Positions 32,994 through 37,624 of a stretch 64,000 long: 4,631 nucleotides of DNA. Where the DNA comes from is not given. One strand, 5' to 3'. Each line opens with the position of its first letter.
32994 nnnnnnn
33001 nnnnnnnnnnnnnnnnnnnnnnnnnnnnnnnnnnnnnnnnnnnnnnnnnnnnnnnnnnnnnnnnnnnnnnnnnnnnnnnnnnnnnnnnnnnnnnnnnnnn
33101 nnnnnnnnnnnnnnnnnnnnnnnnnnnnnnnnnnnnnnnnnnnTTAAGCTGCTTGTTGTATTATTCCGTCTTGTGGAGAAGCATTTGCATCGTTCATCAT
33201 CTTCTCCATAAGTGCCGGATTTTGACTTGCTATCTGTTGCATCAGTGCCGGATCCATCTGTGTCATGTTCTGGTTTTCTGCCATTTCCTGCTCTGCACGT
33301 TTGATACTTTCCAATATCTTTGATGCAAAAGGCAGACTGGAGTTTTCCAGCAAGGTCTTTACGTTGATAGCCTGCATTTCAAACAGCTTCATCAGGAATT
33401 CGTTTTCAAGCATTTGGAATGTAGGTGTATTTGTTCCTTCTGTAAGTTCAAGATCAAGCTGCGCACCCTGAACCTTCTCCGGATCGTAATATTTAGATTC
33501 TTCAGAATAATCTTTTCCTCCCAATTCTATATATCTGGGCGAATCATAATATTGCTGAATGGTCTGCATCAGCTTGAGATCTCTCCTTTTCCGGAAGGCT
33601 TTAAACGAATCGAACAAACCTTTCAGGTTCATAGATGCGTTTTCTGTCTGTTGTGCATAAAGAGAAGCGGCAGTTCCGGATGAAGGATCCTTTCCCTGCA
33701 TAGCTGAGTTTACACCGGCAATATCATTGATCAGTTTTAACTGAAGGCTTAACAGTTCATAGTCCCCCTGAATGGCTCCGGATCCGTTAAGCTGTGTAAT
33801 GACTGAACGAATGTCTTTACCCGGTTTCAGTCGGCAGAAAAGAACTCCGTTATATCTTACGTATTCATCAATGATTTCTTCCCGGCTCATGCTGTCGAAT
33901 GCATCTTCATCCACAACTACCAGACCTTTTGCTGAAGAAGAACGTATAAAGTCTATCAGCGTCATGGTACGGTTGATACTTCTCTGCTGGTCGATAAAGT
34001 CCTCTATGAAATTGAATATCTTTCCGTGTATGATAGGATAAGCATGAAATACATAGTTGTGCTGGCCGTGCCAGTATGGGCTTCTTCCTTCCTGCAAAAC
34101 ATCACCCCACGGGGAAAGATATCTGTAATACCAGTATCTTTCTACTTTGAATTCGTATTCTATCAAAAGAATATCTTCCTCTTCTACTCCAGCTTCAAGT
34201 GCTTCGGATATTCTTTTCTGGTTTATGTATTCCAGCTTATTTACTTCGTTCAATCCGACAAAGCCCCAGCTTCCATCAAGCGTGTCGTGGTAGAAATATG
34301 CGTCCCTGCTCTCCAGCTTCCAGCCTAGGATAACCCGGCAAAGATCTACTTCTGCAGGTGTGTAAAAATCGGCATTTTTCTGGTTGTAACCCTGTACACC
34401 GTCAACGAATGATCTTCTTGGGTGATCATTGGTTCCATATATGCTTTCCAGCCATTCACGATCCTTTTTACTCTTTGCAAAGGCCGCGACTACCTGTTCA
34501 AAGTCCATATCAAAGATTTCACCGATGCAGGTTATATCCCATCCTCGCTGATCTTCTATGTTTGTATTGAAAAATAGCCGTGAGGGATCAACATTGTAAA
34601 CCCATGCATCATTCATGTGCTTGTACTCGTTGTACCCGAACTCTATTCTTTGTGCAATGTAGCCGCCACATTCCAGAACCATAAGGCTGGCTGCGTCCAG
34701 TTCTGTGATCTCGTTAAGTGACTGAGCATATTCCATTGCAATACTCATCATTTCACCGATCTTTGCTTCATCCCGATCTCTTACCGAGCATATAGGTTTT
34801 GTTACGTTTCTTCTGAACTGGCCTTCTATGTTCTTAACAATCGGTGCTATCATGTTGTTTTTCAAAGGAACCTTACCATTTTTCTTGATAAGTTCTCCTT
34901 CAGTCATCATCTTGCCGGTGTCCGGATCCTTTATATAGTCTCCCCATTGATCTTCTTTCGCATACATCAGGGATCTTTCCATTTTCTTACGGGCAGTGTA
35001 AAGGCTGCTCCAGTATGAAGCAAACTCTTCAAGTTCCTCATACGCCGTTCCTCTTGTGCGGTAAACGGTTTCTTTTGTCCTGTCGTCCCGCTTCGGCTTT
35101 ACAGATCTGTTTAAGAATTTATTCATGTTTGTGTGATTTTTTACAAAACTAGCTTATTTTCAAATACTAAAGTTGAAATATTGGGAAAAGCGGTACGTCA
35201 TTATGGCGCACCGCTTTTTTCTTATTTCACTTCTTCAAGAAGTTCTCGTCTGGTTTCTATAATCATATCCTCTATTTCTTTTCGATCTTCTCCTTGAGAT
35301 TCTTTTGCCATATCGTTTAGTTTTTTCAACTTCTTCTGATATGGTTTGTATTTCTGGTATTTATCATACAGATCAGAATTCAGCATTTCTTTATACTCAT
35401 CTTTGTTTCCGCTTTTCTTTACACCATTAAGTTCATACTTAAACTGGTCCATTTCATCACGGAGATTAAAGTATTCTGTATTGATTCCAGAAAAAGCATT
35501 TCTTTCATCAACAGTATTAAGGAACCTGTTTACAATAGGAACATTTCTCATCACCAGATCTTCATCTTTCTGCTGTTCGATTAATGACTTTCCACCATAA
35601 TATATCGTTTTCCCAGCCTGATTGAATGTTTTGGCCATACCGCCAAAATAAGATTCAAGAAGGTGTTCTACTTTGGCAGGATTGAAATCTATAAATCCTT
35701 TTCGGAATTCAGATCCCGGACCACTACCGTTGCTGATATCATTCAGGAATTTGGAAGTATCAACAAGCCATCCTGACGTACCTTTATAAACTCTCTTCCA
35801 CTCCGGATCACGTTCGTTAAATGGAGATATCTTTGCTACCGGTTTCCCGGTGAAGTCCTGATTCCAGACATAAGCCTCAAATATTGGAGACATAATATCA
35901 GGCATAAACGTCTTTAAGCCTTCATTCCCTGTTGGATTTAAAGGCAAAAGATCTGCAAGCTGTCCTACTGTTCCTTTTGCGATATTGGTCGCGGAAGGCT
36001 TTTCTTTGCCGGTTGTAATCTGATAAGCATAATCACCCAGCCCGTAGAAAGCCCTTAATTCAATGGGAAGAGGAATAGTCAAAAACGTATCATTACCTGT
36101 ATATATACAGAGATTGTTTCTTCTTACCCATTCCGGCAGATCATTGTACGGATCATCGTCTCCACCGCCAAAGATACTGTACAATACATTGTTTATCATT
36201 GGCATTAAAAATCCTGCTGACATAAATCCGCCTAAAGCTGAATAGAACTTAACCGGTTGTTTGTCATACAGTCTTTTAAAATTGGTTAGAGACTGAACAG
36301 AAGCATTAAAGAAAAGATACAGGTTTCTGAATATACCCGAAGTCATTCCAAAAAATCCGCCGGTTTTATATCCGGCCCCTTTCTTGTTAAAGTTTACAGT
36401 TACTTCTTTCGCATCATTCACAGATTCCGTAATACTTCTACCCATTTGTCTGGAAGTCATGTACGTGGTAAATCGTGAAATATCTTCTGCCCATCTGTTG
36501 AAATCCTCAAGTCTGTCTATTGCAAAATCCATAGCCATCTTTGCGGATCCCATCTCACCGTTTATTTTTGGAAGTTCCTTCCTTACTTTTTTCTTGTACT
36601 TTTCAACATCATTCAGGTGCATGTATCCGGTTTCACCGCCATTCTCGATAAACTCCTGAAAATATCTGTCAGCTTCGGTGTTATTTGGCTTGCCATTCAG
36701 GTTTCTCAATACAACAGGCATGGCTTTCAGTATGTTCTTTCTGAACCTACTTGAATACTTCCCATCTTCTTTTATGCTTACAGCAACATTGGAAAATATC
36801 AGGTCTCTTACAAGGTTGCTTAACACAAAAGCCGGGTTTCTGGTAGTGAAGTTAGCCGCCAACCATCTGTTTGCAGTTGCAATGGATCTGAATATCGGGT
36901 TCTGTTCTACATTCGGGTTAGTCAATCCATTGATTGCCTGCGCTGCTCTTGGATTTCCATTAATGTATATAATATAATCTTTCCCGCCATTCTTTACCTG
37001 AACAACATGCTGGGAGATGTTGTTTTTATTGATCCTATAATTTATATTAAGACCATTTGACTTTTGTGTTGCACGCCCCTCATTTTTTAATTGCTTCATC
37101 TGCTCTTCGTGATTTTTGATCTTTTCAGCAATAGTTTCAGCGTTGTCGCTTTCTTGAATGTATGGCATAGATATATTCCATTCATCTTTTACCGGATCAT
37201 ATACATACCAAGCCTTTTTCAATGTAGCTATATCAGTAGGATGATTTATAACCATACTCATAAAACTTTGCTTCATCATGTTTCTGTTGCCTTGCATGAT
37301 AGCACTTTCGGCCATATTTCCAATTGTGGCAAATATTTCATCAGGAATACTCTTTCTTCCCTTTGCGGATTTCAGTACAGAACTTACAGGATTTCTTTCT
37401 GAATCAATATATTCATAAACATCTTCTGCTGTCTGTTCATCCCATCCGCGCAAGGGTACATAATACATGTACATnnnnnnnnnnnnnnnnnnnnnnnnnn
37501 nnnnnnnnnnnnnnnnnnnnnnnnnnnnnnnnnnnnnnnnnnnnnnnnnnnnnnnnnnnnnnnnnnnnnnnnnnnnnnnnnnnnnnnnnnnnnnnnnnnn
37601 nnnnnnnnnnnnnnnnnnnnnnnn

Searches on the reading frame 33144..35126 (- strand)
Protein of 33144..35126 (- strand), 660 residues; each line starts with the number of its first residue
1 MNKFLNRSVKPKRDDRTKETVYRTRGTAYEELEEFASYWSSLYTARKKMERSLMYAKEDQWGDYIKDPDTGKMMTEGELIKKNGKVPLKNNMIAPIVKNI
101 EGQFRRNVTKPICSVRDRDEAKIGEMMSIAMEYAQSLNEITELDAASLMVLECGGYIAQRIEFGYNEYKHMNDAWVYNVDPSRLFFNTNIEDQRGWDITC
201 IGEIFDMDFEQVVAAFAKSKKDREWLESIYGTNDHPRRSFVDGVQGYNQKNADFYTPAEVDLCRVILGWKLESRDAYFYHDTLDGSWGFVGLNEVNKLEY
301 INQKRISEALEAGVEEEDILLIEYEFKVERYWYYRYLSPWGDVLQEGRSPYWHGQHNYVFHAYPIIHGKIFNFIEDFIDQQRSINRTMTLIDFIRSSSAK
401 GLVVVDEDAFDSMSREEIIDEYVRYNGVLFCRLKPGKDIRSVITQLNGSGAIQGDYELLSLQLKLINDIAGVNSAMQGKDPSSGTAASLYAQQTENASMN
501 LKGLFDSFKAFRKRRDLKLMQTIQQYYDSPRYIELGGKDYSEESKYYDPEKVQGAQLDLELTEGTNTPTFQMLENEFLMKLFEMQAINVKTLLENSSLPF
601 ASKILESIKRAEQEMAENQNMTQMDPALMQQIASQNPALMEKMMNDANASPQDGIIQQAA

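Call 39: search_protein_families(library=phrogs, proteins=[window:33144-35126:-], max_evalue=0.001)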
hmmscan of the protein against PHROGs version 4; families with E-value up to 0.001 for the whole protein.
window:33144-35126:- (660 aa): 1 family
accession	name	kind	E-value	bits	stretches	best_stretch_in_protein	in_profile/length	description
phrog_156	-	head and packaging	9.9e-59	200.4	1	31-648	15-602/681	portal protein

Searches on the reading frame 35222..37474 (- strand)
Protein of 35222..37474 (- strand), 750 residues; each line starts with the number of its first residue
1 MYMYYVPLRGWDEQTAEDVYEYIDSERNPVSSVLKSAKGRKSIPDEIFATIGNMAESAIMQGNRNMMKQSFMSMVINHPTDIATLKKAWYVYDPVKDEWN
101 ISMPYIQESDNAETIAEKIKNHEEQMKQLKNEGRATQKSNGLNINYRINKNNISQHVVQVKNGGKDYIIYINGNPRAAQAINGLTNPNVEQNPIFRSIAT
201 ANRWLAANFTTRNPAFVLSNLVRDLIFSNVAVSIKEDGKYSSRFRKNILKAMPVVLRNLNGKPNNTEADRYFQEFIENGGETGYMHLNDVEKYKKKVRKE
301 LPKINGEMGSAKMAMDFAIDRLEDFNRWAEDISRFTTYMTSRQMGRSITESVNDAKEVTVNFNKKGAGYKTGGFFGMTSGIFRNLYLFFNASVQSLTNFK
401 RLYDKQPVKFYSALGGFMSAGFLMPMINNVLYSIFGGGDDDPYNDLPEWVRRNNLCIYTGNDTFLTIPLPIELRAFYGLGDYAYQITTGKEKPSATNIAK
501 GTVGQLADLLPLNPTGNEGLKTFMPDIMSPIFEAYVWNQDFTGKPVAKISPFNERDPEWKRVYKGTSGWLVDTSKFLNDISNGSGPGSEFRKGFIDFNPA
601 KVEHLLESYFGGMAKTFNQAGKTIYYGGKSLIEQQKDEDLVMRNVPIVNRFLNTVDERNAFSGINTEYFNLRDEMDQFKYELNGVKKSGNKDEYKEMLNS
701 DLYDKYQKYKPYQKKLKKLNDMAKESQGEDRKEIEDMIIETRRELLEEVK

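Call 39: search_protein_families(library=phrogs, proteins=[window:35222-37474:-], max_evalue=0.001)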
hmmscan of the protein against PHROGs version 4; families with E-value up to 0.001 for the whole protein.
window:35222-37474:- (750 aa): 4 families
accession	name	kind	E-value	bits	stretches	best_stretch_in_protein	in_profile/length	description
phrog_14770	-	unknown function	9.1e-162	541.3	1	1-747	2712-3419/3427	-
phrog_616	-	unknown function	1.2e-28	99.6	1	152-651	2173-2684/2793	-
phrog_10089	-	moron, auxiliary metabolic gene and host takeover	2.1e-19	68.8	1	313-747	4254-4639/4647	DarB-like antirestriction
phrog_10691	-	unknown function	9.5e-16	56.4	1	175-687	3356-3824/3925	-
